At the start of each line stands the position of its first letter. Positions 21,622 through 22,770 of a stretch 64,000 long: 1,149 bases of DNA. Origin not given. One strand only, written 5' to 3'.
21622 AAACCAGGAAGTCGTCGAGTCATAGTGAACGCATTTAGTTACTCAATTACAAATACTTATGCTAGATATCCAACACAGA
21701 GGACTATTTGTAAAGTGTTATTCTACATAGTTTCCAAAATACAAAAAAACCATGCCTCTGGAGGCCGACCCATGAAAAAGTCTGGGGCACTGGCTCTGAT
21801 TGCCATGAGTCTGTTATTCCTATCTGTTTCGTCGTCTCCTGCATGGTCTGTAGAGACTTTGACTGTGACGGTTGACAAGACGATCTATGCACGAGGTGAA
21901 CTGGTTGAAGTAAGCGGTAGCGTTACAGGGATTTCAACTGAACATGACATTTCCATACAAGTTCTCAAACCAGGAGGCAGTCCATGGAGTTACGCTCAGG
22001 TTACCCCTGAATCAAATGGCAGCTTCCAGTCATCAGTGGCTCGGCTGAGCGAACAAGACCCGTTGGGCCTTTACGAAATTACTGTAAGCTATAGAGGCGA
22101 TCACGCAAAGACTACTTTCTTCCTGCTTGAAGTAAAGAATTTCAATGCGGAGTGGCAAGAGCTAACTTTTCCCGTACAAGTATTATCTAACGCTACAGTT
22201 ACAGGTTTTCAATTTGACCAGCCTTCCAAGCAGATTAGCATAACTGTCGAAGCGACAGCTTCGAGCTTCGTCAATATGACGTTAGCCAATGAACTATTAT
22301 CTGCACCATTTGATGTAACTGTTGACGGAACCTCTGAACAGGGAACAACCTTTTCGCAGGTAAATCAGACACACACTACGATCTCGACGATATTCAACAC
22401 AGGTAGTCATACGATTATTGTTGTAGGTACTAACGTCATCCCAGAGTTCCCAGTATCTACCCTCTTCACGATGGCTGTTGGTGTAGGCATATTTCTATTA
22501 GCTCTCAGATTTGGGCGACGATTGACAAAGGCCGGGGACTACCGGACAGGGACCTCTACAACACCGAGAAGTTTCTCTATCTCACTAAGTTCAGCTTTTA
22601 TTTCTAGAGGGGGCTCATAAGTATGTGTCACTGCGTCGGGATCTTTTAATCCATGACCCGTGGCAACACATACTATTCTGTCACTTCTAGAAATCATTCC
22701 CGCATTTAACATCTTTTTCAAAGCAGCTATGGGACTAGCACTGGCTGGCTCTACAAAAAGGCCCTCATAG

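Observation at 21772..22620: PEF-CTERM cargo protein with an atypical 32-aa tail running antisense into thrC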

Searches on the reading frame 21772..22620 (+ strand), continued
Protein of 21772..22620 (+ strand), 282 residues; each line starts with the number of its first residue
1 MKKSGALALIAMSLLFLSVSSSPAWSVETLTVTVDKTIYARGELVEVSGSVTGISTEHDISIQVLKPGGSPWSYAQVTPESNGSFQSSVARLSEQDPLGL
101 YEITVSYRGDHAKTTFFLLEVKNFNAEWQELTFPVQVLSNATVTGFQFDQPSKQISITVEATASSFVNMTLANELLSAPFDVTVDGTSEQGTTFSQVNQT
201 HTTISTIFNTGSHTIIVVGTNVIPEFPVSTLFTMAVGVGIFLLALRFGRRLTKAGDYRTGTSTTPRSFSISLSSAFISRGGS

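Call 41: list_cluster_members(proteins=[P0005, P0006, P0014, P0015, P0039, P0061, P0066, P0101, P0111, P0003])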
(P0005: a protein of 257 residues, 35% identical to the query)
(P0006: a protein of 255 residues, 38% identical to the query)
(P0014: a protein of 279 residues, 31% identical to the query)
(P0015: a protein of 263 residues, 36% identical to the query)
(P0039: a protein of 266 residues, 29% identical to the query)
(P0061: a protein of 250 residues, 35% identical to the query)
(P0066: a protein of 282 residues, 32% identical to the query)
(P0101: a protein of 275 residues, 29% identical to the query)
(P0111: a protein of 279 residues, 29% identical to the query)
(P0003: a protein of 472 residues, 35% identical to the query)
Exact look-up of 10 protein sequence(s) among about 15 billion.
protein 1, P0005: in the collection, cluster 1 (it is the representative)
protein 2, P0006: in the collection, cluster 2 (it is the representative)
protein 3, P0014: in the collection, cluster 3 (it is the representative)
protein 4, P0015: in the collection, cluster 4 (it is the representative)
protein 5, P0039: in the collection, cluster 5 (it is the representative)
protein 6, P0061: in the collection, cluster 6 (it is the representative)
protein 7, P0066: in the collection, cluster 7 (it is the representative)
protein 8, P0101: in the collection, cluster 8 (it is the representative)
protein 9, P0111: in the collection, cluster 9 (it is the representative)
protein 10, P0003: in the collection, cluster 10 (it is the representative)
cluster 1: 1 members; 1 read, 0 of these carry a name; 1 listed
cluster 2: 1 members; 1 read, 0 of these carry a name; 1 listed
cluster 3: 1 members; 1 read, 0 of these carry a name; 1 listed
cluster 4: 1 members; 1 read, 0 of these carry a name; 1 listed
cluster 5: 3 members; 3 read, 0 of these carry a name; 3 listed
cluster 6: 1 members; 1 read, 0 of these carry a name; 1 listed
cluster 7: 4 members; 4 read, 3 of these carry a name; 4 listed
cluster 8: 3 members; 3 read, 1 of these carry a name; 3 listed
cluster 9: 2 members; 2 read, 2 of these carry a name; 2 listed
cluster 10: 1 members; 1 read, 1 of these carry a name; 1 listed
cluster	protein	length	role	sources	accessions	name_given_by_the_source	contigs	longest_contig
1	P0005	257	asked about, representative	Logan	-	-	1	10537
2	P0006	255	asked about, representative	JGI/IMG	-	-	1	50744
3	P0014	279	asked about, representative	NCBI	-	-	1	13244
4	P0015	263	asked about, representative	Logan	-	-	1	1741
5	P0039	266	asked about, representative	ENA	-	-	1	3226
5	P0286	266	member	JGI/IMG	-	-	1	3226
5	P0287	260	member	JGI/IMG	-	-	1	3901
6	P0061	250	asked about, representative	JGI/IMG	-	-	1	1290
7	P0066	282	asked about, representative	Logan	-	-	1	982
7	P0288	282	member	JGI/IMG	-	predicted secreted protein with PEFG-CTERM motif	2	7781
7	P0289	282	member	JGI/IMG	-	predicted secreted protein with PEFG-CTERM motif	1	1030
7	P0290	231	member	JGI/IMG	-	predicted secreted protein with PEFG-CTERM motif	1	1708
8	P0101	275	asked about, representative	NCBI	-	-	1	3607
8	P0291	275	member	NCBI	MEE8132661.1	MAG: PEFG-CTERM sorting domain-containing protein [Nitrososphaerales archaeon]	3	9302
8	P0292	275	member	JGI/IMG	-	-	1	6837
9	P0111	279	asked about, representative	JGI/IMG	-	predicted secreted protein with PEFG-CTERM motif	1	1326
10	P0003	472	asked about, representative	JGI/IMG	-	outer membrane protein assembly factor BamB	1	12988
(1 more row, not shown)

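Call 42: predict_structure(alignment_id=A2)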
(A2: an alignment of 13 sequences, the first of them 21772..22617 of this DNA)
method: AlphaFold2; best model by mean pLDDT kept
length: 282 residues; sequences in the alignment: 13
mean_pLDDT: 77.1   pTM: 0.60
mean pLDDT of the five models: 77.1, 77.1, 75.3, 74.4, 74.4
residues with pLDDT >= 90: 137; 70-90: 56; 50-70: 36; < 50: 53
segments of 3 or more residues with pLDDT < 50: 1-3, 17-26, 222-227, 250-282
pLDDT, mean of each block of 10 residues (from residue 1): 50 49 56 95 96 88 94 94 94 93 94 95 92 93 93 91 91 83 83 83 91 89 47 62 61 37 38 38 36
secondary structure, 60 per line:
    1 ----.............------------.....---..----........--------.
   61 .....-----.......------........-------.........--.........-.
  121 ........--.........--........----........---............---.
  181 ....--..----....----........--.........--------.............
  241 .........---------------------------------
elements in order: H5-17 E30-34 E44-51 E60-65 E71-77 E84-91 E99-107 E110-118 E120-128 E131-139 E142-149 E154-161 E165-172 H173-176 E180-184 E193-196 E201-208 E211-219 H228-249

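Call 44: fold_search(model_id=the predicted structure, library=pdb)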
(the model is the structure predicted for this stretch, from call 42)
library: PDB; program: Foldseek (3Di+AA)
matches with E <= 10: 1959; with E <= 0.001: 308
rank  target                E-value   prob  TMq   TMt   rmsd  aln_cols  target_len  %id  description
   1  6n4q_J                1.2e-05  1.00  0.25  0.30  12.5       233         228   14  CryoEM structure of Nav1.7 VSD2 (actived state) in complex with the gating modifier toxin ProTx2 (released 2019-01-23)
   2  1fe8_H                2.9e-05  1.00  0.28  0.35  11.3       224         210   12  CRYSTAL STRUCTURE OF THE VON WILLEBRAND FACTOR A3 DOMAIN IN COMPLEX WITH A FAB FRAGMENT OF IGG RU5 THAT INHIBITS COLLA (released 2001-04-04)
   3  8jr3_A                2.9e-05  1.00  0.26  0.33  12.5       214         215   12  Crystal structure of Hendra Virus attachment(G) glycoprotein mutant S586N in complex with neutralizing antibody 14F8 (released 2024-06-19)
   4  5hbt_D                2.9e-05  1.00  0.25  0.32  13.6       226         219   11  Complex structure of Fab35 and human nAChR alpha1 (released 2017-05-03)
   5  7ad7_B                4.1e-05  1.00  0.32  0.15  13.6       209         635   13  Crystal structure of human complement C5 in complex with the K8 bovine knob domain peptide. (released 2021-03-10)
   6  9u61_C                4.3e-05  1.00  0.28  0.13  15.9       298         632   12  CP/MBL pathways C3 convertase C4b2a and C3 complex (released 2026-01-14)
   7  9j5j_C                4.5e-05  1.00  0.26  0.24  16.1       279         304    9  Cryo-EM structure of BTN2A1-BTN3A1-BTN3A2 in complex with gdTCR (released 2025-05-21)
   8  6gff_L                4.8e-05  1.00  0.26  0.33  10.7       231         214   12  Structure of GARP (LRRC32) in complex with latent TGF-beta1 and MHG-8 Fab (released 2018-11-07)
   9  5jpm_A                5.0e-05  1.00  0.29  0.13  17.8       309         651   10  Structure of the complex of human complement C4 with MASP-2 rebuilt using iMDFF (released 2016-08-10)
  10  5wtt_H                5.3e-05  1.00  0.25  0.31  10.5       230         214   13  Structure of the 093G9 Fab in complex with the epitope peptide (released 2017-12-20)
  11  6u6o_H                5.6e-05  1.00  0.24  0.30  12.0       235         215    9  Crystal structure of a vaccine-elicited anti-HIV-1 rhesus macaque antibody DH846 (released 2021-03-24)
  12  2zuq_C                5.9e-05  1.00  0.25  0.31  13.9       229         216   12  Crystal structure of DsbB-Fab complex (released 2009-04-14)
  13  8euq_C                6.5e-05  1.00  0.24  0.30  12.5       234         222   11  Crystal structure of HLA-DRA*01:01/HLA-DRB1*04:01 in complex with c44H10 Fab (released 2023-04-19)
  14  4edx_B                6.8e-05  1.00  0.25  0.32  12.3       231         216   12  Nerve Growth Factor in Complex with Fab from mouse mAb 911 (released 2014-04-02)
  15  6cxy_H                8.0e-05  1.00  0.27  0.34  12.6       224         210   10  Crystal Structure of Human E-cadherin bound by mouse monoclonal antibody Fab mAb-1_19A11 (released 2019-04-10)
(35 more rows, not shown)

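Call 51: find_encoding_contigs(protein=P0161, flank=2500, max_places=3)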
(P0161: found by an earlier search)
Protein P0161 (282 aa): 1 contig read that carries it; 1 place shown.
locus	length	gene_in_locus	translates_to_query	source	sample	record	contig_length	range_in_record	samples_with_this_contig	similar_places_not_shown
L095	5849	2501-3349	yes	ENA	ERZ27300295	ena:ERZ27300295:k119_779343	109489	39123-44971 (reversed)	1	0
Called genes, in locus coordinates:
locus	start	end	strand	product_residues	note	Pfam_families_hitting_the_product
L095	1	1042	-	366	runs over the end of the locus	PF00535:Glycos_transf_2, PF10111:Glyco_tranf_2_2 (faint), PF13641:Glyco_tranf_2_3, PF13632:Glyco_trans_2_3 (weak)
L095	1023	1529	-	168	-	PF10502:Peptidase_S26 (weak), PF00717:Peptidase_S24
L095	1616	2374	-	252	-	-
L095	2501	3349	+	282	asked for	-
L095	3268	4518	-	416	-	PF00291:PALP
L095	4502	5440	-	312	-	PF00288:GHMP_kinases_N, PF08544:GHMP_kinases_C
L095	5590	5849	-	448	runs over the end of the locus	PF00390:malic, PF03949:Malic_M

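Call 52: find_encoding_contigs(protein=P0165, flank=2500, max_places=3)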
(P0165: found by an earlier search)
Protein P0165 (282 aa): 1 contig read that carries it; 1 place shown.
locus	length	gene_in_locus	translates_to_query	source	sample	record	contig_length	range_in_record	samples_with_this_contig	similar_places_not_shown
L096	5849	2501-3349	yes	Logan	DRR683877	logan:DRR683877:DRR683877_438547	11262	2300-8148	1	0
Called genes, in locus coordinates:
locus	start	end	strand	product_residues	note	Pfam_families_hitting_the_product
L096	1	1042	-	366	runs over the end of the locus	PF00535:Glycos_transf_2, PF10111:Glyco_tranf_2_2 (faint), PF13641:Glyco_tranf_2_3, PF13632:Glyco_trans_2_3 (weak)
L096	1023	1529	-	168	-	PF10502:Peptidase_S26 (weak), PF00717:Peptidase_S24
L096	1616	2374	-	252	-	-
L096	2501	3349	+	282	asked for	-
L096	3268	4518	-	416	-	PF00291:PALP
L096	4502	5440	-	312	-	PF00288:GHMP_kinases_N, PF08544:GHMP_kinases_C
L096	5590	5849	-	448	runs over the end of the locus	PF00390:malic, PF03949:Malic_M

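Call 56: find_related_loci(query=A4, collection=metagenome_contigs, flank=3000)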
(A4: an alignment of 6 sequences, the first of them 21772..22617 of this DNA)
Query A4 (282 aa) in metagenome_contigs; peptide patterns used: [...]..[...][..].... (x = any residue, [..] = any of these).
554 stretches matched a pattern; 387 encode a relative of the query (tblastn E <= 1e-3); the best 80 are kept; 80 distinct loci.
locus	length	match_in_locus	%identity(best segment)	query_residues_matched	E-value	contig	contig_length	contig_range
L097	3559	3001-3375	39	124-250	2e-19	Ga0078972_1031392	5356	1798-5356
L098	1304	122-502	38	124-250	1e-19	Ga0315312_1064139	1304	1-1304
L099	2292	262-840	31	57-252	1e-16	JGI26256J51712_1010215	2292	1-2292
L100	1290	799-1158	38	128-250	1e-16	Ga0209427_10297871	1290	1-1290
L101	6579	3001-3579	31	57-252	2e-16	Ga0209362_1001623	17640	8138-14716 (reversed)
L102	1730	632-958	38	128-236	2e-16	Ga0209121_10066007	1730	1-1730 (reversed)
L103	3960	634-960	38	128-236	8e-16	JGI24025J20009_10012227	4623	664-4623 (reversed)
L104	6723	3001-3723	30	30-257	2e-15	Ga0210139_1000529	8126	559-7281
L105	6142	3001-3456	32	100-250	4e-15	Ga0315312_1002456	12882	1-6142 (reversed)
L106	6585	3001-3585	31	54-252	4e-15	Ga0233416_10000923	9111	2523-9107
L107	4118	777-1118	37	133-245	9e-15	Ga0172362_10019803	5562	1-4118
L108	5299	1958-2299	37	133-245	9e-15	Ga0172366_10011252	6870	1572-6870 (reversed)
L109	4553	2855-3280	34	105-251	1e-14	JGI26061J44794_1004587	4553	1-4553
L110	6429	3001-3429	34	105-252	2e-14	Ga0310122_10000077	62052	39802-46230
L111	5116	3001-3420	34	108-252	2e-14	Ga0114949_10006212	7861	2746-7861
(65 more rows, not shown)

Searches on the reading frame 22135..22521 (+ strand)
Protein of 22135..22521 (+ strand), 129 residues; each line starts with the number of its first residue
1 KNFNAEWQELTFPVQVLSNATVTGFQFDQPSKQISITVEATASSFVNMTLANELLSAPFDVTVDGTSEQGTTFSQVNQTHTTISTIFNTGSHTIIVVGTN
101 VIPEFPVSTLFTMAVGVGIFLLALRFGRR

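Call 39: find_homologous_proteins(query=window:22135-22521:+, max_evalue=0.001)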
Query seq(129 aa): 9 candidates shared short words with the query, none scored E <= 0.001.

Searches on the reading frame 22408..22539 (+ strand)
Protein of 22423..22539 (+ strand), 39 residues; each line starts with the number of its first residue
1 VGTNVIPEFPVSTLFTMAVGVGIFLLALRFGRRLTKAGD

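Call 7: search_protein_families(library=ncbifam, proteins=[window:22408-22521:+], max_evalue=10)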
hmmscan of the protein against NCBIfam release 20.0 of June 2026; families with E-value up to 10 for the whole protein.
seq(38 aa): 2 families
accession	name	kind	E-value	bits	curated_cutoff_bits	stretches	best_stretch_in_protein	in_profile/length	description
NF033507.3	Loki-CTERM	subfamily_domain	0.023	15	19.9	1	14-34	4-23/27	Loki-CTERM sorting domain-containing protein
TIGR04296.1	PEFG-CTERM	domain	1.1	9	25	1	10-23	1-14/30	PEFG-CTERM sorting domain-containing protein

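Call 33: search_protein_families(library=ncbifam, proteins=[window:22423-22539:+], max_evalue=10)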
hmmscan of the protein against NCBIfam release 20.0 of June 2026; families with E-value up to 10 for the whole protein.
seq(39 aa): 2 families
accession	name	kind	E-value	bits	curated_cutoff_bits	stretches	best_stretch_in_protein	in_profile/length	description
NF033507.3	Loki-CTERM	subfamily_domain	0.015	15.5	19.9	1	9-29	4-23/27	Loki-CTERM sorting domain-containing protein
TIGR04296.1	PEFG-CTERM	domain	0.083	12.6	25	1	5-16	1-12/30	PEFG-CTERM sorting domain-containing protein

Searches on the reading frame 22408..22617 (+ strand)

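Call 7: search_protein_families(library=ncbifam, proteins=[window:22408-22617:+], max_evalue=10)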
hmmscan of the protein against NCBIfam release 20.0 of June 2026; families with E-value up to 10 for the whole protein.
seq(70 aa): 1 family
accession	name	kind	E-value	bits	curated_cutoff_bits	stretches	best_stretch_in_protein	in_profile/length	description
NF033507.3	Loki-CTERM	subfamily_domain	0.081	13.3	19.9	1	14-34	4-23/27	Loki-CTERM sorting domain-containing protein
